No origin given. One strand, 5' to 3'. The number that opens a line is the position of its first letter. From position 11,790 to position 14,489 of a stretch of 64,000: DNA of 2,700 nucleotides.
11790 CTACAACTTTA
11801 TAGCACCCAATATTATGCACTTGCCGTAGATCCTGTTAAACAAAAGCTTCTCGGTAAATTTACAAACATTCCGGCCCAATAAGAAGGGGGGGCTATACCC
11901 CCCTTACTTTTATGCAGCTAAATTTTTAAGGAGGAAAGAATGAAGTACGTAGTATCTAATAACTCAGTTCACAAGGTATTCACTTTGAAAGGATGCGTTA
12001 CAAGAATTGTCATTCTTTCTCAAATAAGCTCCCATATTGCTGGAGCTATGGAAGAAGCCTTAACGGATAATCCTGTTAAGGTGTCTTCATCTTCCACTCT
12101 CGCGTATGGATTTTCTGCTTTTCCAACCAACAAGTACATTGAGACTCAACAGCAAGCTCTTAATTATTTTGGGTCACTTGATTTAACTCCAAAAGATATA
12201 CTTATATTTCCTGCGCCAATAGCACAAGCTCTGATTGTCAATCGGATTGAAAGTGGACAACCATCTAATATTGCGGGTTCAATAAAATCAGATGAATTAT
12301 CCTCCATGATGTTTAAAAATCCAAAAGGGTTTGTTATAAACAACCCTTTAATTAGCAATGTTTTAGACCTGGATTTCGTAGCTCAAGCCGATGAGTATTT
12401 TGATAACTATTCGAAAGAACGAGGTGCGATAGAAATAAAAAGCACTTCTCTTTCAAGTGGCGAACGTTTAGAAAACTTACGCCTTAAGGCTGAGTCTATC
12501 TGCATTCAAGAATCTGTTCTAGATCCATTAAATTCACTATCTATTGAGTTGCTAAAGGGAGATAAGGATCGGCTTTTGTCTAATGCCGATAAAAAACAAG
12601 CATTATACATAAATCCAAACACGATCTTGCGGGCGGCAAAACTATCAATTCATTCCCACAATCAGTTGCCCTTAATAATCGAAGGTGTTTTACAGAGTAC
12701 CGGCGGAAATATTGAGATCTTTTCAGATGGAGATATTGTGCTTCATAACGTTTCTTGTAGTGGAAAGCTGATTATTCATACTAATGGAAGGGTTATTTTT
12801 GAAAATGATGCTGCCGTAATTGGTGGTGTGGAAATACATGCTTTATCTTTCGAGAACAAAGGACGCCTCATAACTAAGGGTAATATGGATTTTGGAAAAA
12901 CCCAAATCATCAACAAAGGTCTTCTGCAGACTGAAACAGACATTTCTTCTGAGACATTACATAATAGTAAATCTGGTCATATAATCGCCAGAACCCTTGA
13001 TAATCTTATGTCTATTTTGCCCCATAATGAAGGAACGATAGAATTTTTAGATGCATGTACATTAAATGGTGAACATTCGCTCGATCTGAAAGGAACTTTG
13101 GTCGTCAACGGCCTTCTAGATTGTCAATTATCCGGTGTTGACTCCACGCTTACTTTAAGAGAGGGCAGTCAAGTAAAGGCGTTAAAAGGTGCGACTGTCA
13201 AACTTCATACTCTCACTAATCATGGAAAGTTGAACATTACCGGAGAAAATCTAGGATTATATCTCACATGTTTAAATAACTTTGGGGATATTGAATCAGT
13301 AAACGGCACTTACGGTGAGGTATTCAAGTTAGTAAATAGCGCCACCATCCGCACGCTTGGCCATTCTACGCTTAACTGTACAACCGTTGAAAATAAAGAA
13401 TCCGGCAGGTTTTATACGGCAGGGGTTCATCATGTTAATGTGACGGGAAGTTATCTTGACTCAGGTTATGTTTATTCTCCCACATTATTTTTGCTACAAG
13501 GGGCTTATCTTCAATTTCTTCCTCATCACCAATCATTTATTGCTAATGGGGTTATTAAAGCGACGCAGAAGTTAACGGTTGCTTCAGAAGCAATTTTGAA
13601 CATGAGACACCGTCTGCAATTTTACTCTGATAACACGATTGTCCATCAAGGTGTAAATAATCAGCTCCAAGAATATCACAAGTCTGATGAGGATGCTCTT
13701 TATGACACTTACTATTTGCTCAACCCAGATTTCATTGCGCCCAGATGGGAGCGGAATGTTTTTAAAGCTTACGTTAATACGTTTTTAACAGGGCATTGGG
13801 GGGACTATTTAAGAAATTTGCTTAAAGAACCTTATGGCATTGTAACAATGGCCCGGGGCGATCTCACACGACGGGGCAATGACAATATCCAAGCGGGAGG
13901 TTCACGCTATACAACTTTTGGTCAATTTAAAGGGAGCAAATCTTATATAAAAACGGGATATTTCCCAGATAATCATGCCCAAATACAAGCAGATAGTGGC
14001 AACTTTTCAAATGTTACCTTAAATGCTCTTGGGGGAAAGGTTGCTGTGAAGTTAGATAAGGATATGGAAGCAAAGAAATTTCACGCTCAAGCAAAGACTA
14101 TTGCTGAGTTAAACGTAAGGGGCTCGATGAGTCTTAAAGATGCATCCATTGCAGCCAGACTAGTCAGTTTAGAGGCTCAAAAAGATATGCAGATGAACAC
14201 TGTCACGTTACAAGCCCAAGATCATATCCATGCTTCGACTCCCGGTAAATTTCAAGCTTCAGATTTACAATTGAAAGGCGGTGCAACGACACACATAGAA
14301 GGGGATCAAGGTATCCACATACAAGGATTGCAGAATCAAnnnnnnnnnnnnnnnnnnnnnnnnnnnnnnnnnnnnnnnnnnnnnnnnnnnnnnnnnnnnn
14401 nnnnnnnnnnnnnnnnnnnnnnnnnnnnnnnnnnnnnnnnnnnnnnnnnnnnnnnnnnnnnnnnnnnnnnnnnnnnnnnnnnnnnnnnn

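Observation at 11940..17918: CdiA/TpsA-like exoprotein with no TpsB/CdiB transporter and no immunity gene in cis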

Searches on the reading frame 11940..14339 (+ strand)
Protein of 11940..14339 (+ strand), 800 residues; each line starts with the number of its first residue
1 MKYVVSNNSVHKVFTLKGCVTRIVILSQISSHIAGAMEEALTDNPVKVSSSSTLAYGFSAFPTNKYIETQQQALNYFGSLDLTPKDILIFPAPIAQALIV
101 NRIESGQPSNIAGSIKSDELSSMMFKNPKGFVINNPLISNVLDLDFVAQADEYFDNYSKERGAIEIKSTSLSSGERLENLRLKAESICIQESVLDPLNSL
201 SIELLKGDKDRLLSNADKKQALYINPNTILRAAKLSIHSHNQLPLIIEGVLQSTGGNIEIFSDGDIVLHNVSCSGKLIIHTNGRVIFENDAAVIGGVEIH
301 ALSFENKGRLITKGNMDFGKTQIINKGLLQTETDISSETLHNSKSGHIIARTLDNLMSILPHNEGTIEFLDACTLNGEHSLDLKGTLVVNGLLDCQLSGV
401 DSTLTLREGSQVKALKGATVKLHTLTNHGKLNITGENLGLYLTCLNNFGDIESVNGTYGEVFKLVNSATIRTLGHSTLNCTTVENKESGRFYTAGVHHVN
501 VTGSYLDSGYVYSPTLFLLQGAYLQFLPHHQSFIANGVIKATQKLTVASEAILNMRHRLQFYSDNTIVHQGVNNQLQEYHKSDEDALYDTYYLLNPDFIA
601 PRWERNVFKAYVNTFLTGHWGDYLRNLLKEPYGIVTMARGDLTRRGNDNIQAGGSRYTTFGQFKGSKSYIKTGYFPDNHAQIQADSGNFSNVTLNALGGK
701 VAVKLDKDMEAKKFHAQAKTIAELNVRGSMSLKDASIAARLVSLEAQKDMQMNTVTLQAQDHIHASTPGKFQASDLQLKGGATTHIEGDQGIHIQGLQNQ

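Call 76: find_related_loci(query=A8, collection=metagenome_contigs, flank=10000)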
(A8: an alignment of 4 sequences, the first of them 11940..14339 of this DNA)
Query A8 (800 aa) in metagenome_contigs; peptide patterns used: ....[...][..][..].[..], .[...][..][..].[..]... (x = any residue, [..] = any of these).
111 stretches matched a pattern; 4 encode a relative of the query (tblastn E <= 1e-3); 4 distinct loci.
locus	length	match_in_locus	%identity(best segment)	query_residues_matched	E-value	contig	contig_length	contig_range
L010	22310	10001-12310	26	75-784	8e-42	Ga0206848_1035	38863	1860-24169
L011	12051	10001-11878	25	75-774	1e-39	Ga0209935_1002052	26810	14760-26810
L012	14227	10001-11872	24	93-788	2e-35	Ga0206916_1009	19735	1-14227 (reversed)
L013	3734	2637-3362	27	75-301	2e-19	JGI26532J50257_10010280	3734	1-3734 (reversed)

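Call 80: search_protein_families(library=pfam, proteins=[L010:2926-6216:-, L010:6419-9670:+, L010:9776-16474:+, L010:16458-16943:+, L010:17037-17402:+, L010:17994-19322:+, L010:1794-2822:-, L012:5060-9568:+, L012:1631-4357:-, L010:19857-20318:+], max_evalue=0.001)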
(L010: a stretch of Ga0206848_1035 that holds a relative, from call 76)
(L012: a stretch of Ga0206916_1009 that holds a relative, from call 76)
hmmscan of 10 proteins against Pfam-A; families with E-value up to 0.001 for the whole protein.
L010:2926-6216:- (1096 aa): 19 families
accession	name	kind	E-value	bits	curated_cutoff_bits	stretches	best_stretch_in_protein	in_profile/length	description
PF13424.12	TPR_12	-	4.2e-52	174.7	30.1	4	822-897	1-76/77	Tetratricopeptide repeat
PF13374.12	TPR_10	-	5.3e-36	122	27.5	2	956-988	8-40/42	Tetratricopeptide repeat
PF07719.23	TPR_2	-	1.5e-29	100.1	27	1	825-857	2-34/34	Tetratricopeptide repeat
PF00515.34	TPR_1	-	4e-23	80.7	27.8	1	824-857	1-34/34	Tetratricopeptide repeat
PF13181.12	TPR_8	-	3.6e-19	67.7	25.7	0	789-815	8-34/34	Tetratricopeptide repeat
PF17874.7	TPR_MalT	-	2e-16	60.6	45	2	678-853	21-190/336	MalT-like TPR region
PF24885.1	TPR_NPHP3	-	1.7e-15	57.5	100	2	912-1031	103-222/239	Nephrocystin-3 TPR domain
PF13428.12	TPR_14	-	1.7e-15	56.4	23.5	0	786-816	5-35/44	Tetratricopeptide repeat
PF14559.12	TPR_19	-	1.2e-12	48.4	25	0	836-893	3-52/68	Tetratricopeptide repeat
PF00931.28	NB-ARC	-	9.4e-12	45.1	23.5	1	304-485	4-179/248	NB-ARC domain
PF13432.12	TPR_16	-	1.9e-11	44.6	32.7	0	956-1021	3-60/65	Tetratricopeptide repeat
PF13174.12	TPR_6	-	1.5e-10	41.4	26.3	0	830-854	6-30/33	Tetratricopeptide repeat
PF00196.25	GerE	-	3.7e-10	39.7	23.5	1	25-67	3-45/57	Bacterial regulatory proteins, luxR family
PF13176.12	TPR_7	-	1.1e-09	38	27.9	0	868-888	1-21/36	Tetratricopeptide repeat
PF13431.12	TPR_17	-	1.2e-09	38.1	24.4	0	862-887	9-34/34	Tetratricopeptide repeat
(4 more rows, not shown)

L010:6419-9670:+ (1083 aa): 2 families
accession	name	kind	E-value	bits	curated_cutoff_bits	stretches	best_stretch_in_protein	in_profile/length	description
PF13191.12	AAA_16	-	0.00056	20.9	32.6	0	284-327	6-50/167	AAA ATPase domain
PF20720.3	nSTAND3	-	0.00075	19.7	27.2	0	299-327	15-43/155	Novel STAND NTPase 3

L010:9776-16474:+ (2232 aa): 3 families
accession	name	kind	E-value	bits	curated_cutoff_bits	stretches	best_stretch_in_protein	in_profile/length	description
PF04830.18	DUF637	-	1.8e-12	47.8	26.6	1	1676-1821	1-159/168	Possible hemagglutinin (DUF637)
PF13332.12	Fil_haemagg_2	-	0.0003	21.4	22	1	1411-1477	104-168/170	Hemagglutinin repeat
PF04829.18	PT-VENN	-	0.00055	20.5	20.3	1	1855-1889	14-51/52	Pre-toxin domain with VENN motif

L010:16458-16943:+ (161 aa): 1 family
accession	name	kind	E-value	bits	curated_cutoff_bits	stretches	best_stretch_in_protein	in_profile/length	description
PF15565.11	Imm30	-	6.2e-18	65.2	27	1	26-117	5-96/98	Immunity protein 30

L010:17037-17402:+ (121 aa): 0 families

L010:17994-19322:+ (442 aa): 2 families
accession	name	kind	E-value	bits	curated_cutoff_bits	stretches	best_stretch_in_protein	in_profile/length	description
PF00083.30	Sugar_tr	-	9.6e-29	101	22.3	2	34-241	5-207/452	Sugar (and other) transporter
PF07690.21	MFS_1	-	1.3e-28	100.4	33.4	2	36-273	3-225/347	Major Facilitator Superfamily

L010:1794-2822:- (342 aa): 3 families
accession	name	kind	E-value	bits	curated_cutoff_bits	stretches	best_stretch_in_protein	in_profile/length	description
PF13091.12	PLDc_2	-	2.2e-38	131.5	27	2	204-333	2-132/132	PLD-like domain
PF13090.12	PP_kinase_C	-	5.3e-06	26.5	25.8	0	51-86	27-62/172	Polyphosphate kinase C-terminal domain 2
PF17941.7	PP_kinase_C_1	-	0.00025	21.1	25.7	0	222-330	48-159/167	Polyphosphate kinase C-terminal domain 1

L012:5060-9568:+ (1502 aa): 2 families
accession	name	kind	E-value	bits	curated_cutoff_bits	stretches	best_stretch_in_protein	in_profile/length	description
PF13191.12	AAA_16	-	0.00011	23.1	32.6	1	409-454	8-51/167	AAA ATPase domain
PF16925.10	TetR_C_13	-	0.00024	21.9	27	0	1307-1340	39-72/109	Tetracyclin repressor-like, C-terminal domain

L012:1631-4357:- (908 aa): 0 families

L010:19857-20318:+ (153 aa): 2 families
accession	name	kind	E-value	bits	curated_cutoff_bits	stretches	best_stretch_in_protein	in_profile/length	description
PF00436.31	SSB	-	7.6e-38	129.2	26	1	6-107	1-100/104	Single-strand binding protein family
PF12098.13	DUF3574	-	0.00029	21.1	25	0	92-125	18-50/103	Protein of unknown function (DUF3574)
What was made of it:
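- On CdiA / TpsA passenger (type Vb secretion): The same NAIENNC motif in L010 passes at 20.5 bits (call 80).
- On CDI locus (cdiBAI): The feature is met in the relative L010, which has Imm30 at 65 bits (call 80).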
